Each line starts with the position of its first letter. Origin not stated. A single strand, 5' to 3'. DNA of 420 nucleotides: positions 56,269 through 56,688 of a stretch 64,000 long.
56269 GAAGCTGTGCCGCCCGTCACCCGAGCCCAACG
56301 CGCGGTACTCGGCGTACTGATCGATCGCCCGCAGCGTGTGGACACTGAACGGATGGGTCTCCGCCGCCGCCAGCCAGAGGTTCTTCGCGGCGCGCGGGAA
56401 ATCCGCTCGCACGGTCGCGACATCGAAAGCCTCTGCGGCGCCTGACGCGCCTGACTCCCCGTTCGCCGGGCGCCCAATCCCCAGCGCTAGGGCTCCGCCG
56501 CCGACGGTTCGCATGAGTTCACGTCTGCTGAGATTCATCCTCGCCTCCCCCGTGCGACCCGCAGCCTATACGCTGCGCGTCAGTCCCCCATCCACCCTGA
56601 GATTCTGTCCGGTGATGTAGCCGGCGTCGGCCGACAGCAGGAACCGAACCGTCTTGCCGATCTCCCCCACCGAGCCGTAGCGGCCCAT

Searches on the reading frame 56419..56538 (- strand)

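Call 48: search_protein_families(library=pfam, proteins=[window:56419-56538:-], max_evalue=10)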
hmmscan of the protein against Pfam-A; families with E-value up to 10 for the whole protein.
seq(40 aa): 1 family
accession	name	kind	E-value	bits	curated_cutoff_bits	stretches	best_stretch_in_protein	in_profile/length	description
PF10518.14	TAT_signal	-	0.18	12.3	22.7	1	2-20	1-19/21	TAT (twin-arginine translocation) pathway signal sequence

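Call 49: search_protein_families(library=ncbifam, proteins=[window:56419-56538:-], max_evalue=10)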
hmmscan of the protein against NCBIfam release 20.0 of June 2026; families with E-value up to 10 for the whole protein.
seq(40 aa): 2 families
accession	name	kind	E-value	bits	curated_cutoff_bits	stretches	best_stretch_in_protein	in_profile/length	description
TIGR01409.1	TAT_signal_seq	domain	0.015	15.6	16.7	1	3-26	1-28/29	twin-arginine translocation signal domain-containing protein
TIGR02811.1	formate_TAT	hypoth_equivalog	0.042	14.2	48.45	1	2-33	8-39/66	formate dehydrogenase region TAT target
